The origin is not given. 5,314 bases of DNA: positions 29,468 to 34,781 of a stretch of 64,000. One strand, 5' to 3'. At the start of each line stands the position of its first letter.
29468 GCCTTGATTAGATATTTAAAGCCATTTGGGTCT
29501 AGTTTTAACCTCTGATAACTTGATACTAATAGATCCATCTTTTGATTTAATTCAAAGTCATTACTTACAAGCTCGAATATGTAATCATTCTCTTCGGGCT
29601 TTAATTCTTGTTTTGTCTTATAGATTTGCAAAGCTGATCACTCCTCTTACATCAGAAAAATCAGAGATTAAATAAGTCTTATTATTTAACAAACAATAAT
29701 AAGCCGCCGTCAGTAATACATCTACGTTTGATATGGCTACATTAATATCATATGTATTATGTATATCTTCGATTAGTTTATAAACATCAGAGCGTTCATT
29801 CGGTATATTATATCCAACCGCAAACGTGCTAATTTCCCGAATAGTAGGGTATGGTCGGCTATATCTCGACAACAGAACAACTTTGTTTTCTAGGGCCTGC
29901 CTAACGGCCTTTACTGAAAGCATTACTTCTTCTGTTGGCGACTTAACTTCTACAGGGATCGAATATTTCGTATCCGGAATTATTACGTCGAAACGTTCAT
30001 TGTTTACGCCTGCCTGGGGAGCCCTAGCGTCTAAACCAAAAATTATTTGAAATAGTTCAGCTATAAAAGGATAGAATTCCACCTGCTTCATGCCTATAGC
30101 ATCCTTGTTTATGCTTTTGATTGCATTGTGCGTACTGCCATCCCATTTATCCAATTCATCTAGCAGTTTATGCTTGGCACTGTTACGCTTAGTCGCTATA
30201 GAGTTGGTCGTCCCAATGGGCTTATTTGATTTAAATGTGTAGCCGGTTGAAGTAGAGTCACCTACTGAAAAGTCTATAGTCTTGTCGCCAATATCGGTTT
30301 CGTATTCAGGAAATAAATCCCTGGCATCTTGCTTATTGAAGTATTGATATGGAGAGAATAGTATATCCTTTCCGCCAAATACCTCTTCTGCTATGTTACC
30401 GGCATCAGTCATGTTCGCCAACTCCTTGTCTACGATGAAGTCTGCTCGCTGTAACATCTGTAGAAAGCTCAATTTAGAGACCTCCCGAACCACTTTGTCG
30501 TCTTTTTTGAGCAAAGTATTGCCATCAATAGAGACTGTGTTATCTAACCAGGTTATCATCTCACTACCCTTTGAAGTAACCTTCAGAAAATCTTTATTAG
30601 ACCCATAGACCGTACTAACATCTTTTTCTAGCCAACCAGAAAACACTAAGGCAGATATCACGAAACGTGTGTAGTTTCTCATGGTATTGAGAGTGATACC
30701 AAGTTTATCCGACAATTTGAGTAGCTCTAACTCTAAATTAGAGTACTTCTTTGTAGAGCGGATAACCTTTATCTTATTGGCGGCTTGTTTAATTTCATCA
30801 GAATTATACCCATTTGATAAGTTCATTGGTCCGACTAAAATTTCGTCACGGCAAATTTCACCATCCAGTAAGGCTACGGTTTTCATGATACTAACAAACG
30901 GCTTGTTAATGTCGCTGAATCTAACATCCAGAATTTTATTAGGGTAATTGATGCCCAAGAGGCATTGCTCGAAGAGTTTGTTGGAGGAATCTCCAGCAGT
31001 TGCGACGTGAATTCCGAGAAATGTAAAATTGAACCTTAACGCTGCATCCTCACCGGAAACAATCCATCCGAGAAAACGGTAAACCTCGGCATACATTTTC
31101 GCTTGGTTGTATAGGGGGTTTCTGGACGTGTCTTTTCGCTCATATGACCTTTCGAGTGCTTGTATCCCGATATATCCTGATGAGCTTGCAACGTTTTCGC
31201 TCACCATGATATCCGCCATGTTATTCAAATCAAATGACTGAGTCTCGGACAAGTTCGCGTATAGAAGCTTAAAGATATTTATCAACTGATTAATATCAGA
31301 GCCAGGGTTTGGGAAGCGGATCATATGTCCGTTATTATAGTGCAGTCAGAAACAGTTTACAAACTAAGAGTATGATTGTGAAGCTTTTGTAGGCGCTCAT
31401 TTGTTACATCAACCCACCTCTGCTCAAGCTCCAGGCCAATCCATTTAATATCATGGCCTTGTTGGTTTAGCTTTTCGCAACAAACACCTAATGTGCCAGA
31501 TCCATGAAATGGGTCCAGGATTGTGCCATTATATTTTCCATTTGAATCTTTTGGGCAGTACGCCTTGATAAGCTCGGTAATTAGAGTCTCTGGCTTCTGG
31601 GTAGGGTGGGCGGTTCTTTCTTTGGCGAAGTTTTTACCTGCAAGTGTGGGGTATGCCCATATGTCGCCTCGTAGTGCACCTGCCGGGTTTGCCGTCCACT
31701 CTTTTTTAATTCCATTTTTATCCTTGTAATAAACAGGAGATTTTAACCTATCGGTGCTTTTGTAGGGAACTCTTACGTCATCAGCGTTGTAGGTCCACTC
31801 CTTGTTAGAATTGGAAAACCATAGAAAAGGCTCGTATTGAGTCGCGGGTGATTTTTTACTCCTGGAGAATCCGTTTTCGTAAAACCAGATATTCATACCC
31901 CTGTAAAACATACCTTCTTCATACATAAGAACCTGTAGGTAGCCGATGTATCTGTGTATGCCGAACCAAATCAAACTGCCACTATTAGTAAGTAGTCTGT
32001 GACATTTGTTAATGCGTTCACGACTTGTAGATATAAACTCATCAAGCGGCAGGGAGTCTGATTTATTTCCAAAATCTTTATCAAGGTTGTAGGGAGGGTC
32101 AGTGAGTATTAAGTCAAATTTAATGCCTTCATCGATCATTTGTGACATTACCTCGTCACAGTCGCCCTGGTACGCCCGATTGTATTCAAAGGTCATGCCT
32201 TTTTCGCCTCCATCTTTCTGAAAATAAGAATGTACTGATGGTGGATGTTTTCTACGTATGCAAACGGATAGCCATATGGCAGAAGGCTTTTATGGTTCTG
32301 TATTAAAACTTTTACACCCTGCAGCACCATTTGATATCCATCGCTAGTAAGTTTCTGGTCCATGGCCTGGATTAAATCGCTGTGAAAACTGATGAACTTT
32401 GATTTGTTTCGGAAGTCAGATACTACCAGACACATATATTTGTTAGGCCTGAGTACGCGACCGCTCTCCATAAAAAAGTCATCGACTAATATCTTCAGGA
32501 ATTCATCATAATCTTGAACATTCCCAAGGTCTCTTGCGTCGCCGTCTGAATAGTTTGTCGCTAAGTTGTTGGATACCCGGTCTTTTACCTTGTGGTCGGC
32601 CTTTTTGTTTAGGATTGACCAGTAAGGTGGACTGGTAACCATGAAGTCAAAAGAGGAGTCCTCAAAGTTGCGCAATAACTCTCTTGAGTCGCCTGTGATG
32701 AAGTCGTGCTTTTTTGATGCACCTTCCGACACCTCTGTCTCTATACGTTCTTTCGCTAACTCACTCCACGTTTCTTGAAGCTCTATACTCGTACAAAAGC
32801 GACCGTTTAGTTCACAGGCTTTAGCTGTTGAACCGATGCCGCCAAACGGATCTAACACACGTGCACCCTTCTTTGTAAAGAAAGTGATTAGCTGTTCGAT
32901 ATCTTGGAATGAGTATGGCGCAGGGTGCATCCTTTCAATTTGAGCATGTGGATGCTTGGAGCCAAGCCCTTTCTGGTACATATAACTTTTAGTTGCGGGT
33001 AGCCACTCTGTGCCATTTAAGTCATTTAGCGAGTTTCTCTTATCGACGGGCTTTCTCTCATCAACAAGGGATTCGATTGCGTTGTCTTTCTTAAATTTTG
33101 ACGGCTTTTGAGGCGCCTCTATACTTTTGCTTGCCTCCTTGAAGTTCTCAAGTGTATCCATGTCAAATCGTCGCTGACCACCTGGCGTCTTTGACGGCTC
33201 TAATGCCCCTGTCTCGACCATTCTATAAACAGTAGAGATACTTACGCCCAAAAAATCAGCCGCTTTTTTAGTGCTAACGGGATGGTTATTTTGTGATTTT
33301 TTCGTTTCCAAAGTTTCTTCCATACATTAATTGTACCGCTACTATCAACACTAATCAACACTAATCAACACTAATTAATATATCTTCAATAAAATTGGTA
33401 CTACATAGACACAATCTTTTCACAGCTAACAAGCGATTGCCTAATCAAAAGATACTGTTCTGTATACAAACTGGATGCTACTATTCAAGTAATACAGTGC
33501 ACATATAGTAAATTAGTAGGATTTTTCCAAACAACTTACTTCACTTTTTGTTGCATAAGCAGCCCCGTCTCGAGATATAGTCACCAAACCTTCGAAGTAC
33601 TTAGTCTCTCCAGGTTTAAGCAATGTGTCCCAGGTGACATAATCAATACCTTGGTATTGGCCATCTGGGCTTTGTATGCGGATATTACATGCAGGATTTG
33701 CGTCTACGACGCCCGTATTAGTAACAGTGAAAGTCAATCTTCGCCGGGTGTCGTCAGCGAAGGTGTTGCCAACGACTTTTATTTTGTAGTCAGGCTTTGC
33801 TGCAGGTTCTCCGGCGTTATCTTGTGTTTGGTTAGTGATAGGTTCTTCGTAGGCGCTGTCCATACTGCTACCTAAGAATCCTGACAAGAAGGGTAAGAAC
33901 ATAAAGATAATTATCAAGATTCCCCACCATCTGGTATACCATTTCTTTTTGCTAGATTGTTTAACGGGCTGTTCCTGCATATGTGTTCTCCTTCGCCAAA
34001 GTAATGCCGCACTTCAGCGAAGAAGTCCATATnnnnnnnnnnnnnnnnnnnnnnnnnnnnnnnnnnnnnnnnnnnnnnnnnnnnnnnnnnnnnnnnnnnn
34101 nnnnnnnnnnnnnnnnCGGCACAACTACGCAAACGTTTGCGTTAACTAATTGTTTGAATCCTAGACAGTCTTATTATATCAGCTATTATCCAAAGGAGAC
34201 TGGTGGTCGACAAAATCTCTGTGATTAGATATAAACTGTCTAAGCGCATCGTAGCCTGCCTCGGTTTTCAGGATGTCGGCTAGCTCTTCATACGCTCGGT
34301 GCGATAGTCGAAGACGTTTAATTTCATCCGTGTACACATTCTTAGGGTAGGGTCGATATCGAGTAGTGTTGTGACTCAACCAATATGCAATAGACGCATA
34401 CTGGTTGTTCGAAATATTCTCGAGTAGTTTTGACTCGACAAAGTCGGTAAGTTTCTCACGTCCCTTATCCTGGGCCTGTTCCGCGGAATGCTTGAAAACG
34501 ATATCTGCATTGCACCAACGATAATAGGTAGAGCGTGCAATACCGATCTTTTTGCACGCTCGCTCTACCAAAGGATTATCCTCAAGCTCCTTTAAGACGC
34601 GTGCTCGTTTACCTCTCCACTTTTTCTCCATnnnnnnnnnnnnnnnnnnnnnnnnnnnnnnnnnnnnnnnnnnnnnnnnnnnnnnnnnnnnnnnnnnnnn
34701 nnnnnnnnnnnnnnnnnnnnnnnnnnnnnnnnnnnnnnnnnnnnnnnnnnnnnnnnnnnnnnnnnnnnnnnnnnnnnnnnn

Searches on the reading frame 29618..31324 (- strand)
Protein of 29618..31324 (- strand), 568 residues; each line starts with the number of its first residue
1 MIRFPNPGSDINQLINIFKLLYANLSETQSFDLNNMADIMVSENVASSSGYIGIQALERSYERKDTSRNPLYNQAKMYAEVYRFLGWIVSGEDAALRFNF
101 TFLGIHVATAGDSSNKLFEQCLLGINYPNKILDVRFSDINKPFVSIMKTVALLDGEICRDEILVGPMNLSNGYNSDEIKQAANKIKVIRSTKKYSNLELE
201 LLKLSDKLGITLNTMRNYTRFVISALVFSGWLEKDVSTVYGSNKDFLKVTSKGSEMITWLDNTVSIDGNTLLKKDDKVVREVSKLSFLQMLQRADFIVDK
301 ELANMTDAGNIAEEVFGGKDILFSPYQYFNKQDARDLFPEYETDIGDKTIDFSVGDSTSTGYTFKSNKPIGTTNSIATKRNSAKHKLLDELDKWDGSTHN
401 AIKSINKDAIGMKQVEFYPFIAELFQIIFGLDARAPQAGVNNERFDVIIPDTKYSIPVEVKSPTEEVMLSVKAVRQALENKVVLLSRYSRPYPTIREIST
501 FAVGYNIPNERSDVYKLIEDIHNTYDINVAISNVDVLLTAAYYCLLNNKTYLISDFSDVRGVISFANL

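Call 10: search_protein_families(library=pfam, proteins=[window:29618-31324:-], max_evalue=0.01)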
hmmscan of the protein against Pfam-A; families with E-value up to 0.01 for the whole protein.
window:29618-31324:- (568 aa): 0 families

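Call 62: search_protein_families(library=phrogs, proteins=[window:29618-31324:-], max_evalue=0.01)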
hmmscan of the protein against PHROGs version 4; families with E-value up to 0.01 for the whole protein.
window:29618-31324:- (568 aa): 0 families

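Call 86: search_protein_families(library=padloc, proteins=[window:29618-31324:-], max_evalue=0.001)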
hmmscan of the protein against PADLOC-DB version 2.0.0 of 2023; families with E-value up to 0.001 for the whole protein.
window:29618-31324:- (568 aa): 0 families

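Call 87: search_solved_structures(query=window:29618-31324:-, max_evalue=1)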
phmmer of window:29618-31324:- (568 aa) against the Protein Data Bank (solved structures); distinct sequences matched with E-value up to 1: 0.

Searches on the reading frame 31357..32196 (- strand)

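Call 10: search_protein_families(library=pfam, proteins=[window:31357-32196:-], max_evalue=0.01)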
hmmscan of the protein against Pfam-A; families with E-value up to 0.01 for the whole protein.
window:31357-32196:- (279 aa): 2 families
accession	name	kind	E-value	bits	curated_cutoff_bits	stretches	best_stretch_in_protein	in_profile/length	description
PF01555.25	N6_N4_Mtase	-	2e-47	162.4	26.7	1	28-266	2-220/221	DNA methylase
PF03602.21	Cons_hypoth95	-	0.0029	17.7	24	0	9-41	96-128/182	Conserved hypothetical protein 95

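Call 86: search_protein_families(library=padloc, proteins=[window:31357-32196:-], max_evalue=0.001)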
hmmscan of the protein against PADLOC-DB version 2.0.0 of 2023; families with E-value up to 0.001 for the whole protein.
window:31357-32196:- (279 aa): 48 families (the best 25 are shown)
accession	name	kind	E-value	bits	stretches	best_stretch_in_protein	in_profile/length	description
PDLC03299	MTase_II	-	1.8e-44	150.4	1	9-272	18-260/296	Type II methyltransferase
PDLC03371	MTase_II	-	4.7e-43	145.6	1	5-274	10-257/260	Type II methyltransferase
PDLC03320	MTase_II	-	3.5e-31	106.4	1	18-276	45-281/289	Type II methyltransferase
PDLC03230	MTase_II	-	4.7e-30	103.1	1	5-267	35-280/360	Type II methyltransferase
PDLC03353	MTase_II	-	9.4e-25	85.6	1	4-275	8-256/260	Type II methyltransferase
PDLC03387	MTase_II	-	2e-24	84.3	2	90-273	134-280/289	Type II methyltransferase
PDLC03339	MTase_II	-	8.8e-21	72.1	1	5-271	3-273/399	Type II methyltransferase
PDLC03216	MTase_II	-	6.8e-20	69.4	2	179-274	173-260/364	Type II methyltransferase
PDLC03300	MTase_II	-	2.7e-19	67.4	1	52-270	84-277/302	Type II methyltransferase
PDLC03238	MTase_II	-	3e-19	67.4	1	5-273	123-367/428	Type II methyltransferase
PDLC03738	oMTase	-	8.7e-18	62.2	1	7-274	22-270/376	orphan methyltransferase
PDLC03327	MTase_II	-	5.1e-17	60.1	1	11-235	45-255/319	Type II methyltransferase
PDLC03295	MTase_II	-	1.5e-16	58.8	2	148-271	157-268/292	Type II methyltransferase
PDLC03279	MTase_II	-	1.3e-14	51.5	2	192-270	518-585/587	Type II methyltransferase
PDLC03251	MTase_II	-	1.5e-13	48.7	1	195-271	203-268/282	Type II methyltransferase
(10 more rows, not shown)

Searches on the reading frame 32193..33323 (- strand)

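Call 10: search_protein_families(library=pfam, proteins=[window:32193-33323:-], max_evalue=0.01)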
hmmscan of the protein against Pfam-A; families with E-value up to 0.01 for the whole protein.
window:32193-33323:- (376 aa): 7 families
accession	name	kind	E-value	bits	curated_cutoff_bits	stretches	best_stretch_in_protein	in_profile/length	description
PF01555.25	N6_N4_Mtase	-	3.5e-19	70.1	26.7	2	60-192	93-221/221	DNA methylase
PF12728.13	HTH_17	-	2.2e-10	41.1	27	1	17-64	3-49/51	Helix-turn-helix domain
PF00376.29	MerR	-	5.7e-06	26.5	28.2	1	17-53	1-38/38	MerR family regulatory protein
PF08241.18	Methyltransf_11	-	0.00044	21.3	21.2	1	162-230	6-66/95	Methyltransferase domain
PF13411.12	MerR_1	-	0.0014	19.1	21.6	1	17-62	2-47/69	MerR HTH family regulatory protein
PF03602.21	Cons_hypoth95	-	0.0061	16.7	24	1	152-238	41-127/182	Conserved hypothetical protein 95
PF07669.17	Eco57I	-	0.0081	16.7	25.3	0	184-258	41-102/171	Eco57I restriction-modification methylase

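Call 86: search_protein_families(library=padloc, proteins=[window:32193-33323:-], max_evalue=0.001)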
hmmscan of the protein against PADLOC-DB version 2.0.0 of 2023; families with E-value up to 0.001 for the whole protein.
window:32193-33323:- (376 aa): 47 families (the best 25 are shown)
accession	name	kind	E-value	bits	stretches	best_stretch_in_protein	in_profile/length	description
PDLC03353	MTase_II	-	1.6e-30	104.6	2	203-375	7-154/260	Type II methyltransferase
PDLC03391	MTase_II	-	2.6e-29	100.1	1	88-370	99-379/381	Type II methyltransferase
PDLC03350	MTase_II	-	4.1e-21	73.7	2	206-375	57-197/312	Type II methyltransferase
PDLC03387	MTase_II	-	4.7e-20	69.9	2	132-205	213-286/289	Type II methyltransferase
PDLC03284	MTase_II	-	4.7e-19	66.9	1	86-370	51-357/361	Type II methyltransferase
PDLC03363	MTase_II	-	1.1e-17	62.3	1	88-370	15-292/294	Type II methyltransferase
PDLC03371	MTase_II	-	2.6e-17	61.2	2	128-197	186-255/260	Type II methyltransferase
PDLC03351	MTase_II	-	1.4e-14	52.1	1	143-321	137-297/348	Type II methyltransferase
PDLC03283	MTase_II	-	7.6e-14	49.7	2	205-374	4-165/352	Type II methyltransferase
PDLC03299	MTase_II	-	2e-13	48.5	1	130-195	193-258/296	Type II methyltransferase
PDLC04134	mad2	-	2.8e-12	44.2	1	141-303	279-398/492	mads_2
PDLC03228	MTase_II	-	3.2e-12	44.8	1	130-198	141-209/227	Type II methyltransferase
PDLC03216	MTase_II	-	1.1e-11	42.4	2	132-198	193-259/364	Type II methyltransferase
PDLC03265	MTase_II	-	1.4e-11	42.4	1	131-195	265-329/333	Type II methyltransferase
PDLC03252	MTase_II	-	2.5e-11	41.5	1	207-250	92-131/365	Type II methyltransferase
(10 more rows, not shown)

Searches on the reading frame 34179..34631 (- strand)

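Call 10: search_protein_families(library=pfam, proteins=[window:34179-34631:-], max_evalue=0.01)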
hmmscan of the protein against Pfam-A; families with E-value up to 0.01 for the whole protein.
window:34179-34631:- (150 aa): 4 families
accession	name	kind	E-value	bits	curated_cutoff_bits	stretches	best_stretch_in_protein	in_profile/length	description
PF13022.12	HTH_Tnp_1_2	-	0.00012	22.6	27.9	1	23-77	30-83/122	Helix-turn-helix of insertion element transposase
PF13518.12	HTH_28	-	0.0015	19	25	1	8-41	1-34/52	Helix-turn-helix domain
PF01527.26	HTH_Tnp_1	-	0.0028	18.3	24.1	1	9-61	12-60/75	Transposase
PF10833.13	DUF2572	-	0.0032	17.6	23.8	1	34-91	84-148/219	Protein of unknown function (DUF2572)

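Call 62: search_protein_families(library=phrogs, proteins=[window:34179-34631:-], max_evalue=0.01)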
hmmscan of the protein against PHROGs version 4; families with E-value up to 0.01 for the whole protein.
window:34179-34631:- (150 aa): 9 families
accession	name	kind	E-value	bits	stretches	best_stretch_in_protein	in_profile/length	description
phrog_4044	-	head and packaging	5.8e-05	23.7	1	6-61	26-81/180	terminase small subunit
phrog_4102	-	head and packaging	7.6e-05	23.9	1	20-41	31-52/166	terminase small subunit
phrog_157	-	integration and excision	0.00021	21.4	1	10-49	206-243/580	transposase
phrog_24579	-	head and packaging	0.00048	21.1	1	8-77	20-88/126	terminase small subunit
phrog_309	-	head and packaging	0.0025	18.9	1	26-80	163-213/319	terminase small subunit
phrog_4869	-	unknown function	0.0027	18.6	1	15-65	8-53/172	-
phrog_1482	-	head and packaging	0.005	17.5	1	11-65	22-77/147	terminase small subunit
phrog_12375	-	DNA, RNA and nucleotide metabolism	0.0099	17.2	0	13-42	16-45/100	DNA binding protein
phrog_3218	-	head and packaging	0.0099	16.7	0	22-58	36-72/152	terminase small subunit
